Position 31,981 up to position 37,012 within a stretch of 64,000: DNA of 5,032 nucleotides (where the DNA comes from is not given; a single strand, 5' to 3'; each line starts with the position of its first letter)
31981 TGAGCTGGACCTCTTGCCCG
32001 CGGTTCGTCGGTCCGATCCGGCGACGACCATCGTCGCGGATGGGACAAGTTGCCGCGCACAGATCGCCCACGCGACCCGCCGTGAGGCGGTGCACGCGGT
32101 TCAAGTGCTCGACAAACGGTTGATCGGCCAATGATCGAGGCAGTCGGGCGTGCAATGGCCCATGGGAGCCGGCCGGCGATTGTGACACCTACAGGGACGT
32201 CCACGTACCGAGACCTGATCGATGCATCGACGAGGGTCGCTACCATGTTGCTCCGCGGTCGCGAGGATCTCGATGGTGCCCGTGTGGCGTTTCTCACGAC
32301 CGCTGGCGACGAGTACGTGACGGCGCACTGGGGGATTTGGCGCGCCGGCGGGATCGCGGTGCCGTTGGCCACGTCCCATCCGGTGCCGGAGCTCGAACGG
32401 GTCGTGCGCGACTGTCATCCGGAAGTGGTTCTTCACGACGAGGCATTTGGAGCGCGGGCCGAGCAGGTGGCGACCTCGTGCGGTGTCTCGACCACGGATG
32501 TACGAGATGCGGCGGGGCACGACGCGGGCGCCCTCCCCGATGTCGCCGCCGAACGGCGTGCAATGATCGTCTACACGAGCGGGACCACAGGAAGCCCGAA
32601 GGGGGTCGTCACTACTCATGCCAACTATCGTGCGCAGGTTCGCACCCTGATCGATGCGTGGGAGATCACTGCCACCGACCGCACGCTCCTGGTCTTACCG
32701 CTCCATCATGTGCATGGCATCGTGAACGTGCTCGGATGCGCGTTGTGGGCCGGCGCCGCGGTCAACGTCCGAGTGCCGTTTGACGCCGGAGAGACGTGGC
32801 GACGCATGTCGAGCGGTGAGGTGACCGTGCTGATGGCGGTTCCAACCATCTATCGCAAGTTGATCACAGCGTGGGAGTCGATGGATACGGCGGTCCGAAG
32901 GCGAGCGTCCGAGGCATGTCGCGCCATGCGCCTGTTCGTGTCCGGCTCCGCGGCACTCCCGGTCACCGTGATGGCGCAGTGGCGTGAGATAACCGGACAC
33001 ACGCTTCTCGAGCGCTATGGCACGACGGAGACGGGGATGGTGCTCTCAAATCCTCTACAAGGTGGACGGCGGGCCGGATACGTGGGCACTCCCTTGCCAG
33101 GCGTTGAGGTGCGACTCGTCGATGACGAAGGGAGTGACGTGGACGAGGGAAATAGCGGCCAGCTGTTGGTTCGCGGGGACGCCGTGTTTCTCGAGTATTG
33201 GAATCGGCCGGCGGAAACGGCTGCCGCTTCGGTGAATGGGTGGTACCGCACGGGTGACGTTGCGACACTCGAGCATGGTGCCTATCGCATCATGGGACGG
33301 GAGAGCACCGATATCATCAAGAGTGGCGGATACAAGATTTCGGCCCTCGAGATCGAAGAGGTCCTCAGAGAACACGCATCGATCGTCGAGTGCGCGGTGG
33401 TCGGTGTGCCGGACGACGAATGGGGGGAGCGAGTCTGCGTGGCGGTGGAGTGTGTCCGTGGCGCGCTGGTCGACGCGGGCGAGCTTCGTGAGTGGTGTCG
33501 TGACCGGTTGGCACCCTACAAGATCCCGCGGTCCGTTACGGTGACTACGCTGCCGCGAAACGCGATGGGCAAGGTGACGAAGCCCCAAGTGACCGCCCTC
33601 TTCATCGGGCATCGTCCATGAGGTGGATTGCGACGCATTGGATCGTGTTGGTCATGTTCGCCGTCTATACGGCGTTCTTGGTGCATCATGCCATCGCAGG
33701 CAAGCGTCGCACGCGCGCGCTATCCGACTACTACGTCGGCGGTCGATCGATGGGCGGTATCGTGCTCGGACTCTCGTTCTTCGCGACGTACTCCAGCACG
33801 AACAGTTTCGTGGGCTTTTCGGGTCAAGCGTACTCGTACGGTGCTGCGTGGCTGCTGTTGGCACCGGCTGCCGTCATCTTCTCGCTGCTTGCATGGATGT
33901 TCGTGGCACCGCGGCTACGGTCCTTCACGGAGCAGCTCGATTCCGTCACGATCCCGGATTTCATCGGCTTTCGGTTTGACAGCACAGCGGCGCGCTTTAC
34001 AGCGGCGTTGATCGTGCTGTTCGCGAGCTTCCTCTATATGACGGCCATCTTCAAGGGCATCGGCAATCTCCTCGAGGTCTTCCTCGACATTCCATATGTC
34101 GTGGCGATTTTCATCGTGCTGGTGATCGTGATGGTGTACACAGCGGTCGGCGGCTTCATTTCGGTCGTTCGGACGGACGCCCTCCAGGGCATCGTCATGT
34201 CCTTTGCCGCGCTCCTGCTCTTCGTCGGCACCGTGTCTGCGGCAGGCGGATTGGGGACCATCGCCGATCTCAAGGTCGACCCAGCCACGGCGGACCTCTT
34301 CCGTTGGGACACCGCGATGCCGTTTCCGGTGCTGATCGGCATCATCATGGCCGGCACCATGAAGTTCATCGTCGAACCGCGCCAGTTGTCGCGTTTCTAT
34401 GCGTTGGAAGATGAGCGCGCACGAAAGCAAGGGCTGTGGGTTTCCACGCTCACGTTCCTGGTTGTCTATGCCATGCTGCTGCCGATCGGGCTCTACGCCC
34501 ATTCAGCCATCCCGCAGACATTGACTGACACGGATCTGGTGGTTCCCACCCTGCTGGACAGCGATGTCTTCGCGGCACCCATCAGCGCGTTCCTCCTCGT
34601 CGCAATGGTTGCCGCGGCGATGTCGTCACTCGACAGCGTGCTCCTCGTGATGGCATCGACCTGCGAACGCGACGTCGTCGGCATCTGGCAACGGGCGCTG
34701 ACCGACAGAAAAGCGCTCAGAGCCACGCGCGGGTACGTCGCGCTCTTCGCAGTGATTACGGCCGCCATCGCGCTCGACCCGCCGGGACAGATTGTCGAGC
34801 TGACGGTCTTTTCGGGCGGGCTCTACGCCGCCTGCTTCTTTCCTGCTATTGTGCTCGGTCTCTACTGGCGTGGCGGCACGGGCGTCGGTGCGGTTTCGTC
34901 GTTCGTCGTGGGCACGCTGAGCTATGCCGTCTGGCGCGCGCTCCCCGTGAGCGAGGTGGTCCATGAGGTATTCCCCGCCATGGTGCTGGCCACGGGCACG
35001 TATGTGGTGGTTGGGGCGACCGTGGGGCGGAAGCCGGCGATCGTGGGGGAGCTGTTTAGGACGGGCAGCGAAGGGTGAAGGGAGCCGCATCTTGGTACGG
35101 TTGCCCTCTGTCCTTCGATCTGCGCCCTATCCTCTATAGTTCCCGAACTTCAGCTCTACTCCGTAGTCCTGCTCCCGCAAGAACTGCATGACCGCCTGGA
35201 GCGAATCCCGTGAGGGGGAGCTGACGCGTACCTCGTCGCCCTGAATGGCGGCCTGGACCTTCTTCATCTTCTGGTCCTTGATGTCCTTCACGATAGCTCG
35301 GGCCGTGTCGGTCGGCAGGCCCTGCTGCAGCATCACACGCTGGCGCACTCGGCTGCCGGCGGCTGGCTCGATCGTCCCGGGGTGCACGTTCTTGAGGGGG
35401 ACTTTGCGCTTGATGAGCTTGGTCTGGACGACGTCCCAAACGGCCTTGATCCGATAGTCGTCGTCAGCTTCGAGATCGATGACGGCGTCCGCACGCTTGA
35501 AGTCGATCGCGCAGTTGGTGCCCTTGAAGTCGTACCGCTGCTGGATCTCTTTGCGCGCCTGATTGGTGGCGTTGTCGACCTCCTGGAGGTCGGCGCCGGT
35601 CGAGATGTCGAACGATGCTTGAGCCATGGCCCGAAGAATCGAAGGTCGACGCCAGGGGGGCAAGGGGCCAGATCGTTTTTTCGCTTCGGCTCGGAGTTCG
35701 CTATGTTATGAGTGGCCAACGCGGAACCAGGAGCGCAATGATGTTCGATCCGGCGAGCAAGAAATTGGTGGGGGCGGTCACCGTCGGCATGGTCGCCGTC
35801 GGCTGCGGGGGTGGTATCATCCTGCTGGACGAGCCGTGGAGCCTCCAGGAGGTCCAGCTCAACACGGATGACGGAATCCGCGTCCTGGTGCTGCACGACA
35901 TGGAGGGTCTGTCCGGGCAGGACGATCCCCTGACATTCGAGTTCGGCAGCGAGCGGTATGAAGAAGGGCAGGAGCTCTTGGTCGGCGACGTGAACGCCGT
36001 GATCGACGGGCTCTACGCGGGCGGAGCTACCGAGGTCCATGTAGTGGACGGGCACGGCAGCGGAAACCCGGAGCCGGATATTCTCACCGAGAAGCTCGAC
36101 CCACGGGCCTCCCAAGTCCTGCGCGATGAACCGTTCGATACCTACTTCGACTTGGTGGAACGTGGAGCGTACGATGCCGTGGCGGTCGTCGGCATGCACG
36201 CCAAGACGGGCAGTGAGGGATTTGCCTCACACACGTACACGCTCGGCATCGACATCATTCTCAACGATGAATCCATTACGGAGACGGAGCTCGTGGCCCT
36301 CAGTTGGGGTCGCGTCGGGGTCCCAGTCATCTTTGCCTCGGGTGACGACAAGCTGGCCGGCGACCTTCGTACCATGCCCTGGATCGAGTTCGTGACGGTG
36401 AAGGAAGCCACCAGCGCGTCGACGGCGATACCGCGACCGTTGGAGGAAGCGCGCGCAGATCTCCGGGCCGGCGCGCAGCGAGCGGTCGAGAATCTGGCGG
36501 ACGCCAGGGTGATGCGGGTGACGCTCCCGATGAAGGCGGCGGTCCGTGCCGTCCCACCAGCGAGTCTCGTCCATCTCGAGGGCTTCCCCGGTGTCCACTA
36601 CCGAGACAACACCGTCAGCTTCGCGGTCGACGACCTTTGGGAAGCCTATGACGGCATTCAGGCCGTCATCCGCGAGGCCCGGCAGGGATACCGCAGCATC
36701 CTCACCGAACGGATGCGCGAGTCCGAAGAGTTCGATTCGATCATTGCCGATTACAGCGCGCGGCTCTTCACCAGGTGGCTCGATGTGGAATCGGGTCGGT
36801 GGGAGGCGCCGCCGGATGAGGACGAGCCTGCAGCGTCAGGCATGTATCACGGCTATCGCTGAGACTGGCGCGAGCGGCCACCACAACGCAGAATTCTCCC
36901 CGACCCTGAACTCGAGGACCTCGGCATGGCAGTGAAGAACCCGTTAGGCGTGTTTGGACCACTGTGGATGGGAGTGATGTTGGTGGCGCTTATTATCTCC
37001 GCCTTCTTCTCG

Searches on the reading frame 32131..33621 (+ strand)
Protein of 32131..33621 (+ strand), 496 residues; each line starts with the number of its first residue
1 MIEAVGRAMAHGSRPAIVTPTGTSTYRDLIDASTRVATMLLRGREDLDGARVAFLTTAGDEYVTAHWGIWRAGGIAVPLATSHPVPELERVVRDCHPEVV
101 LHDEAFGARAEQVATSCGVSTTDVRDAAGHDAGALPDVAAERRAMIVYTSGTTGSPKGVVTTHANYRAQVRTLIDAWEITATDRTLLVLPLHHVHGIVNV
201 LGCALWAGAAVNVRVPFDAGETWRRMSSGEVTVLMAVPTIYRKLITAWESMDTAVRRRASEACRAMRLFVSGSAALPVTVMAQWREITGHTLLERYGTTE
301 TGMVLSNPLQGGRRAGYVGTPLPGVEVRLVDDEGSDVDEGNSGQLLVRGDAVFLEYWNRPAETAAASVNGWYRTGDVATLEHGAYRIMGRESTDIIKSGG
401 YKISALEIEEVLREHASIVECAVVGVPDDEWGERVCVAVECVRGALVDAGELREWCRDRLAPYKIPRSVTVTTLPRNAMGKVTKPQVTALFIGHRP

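Call 73: search_protein_families(library=pfam, proteins=[window:32131-33621:+], max_evalue=0.00001)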
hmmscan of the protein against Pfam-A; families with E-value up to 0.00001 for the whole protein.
window:32131-33621:+ (496 aa): 2 families
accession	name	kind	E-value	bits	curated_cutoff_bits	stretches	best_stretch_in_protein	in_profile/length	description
PF00501.34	AMP-binding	-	8.1e-69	232.7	29.9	1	8-357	5-384/384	AMP-binding enzyme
PF13193.12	AMP-binding_C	-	4.2e-17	63.3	24.5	1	407-481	1-76/76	AMP-binding enzyme C-terminal domain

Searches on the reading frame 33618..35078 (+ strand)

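Call 73: search_protein_families(library=pfam, proteins=[window:33618-35078:+], max_evalue=0.00001)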
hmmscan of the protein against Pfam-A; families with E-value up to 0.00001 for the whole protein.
window:33618-35078:+ (486 aa): 1 family
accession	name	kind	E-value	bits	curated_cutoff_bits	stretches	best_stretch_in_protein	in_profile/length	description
PF00474.23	SSF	-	1.8e-61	208.7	22.8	1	38-432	1-406/406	Sodium:solute symporter family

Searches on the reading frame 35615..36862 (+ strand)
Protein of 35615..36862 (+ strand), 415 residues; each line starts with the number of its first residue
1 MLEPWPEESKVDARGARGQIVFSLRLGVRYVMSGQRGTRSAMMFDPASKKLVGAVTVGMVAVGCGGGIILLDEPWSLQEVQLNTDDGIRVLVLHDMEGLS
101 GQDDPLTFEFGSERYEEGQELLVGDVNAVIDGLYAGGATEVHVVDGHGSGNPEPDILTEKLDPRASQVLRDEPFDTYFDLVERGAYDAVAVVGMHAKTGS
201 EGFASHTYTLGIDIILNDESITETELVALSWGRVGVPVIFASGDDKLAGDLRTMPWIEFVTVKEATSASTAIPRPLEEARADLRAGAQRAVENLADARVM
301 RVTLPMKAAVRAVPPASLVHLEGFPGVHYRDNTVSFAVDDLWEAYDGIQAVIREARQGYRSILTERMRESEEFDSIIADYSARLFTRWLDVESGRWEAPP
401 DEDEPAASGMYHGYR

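Call 13: search_protein_families(library=pfam, proteins=[window:35615-36862:+], max_evalue=0.001)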
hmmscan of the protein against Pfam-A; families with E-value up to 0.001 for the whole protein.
window:35615-36862:+ (415 aa): 1 family
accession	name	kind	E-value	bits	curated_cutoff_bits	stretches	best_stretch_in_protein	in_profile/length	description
PF04951.18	Peptidase_M55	-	2.2e-49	168.7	25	1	89-349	2-263/264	D-aminopeptidase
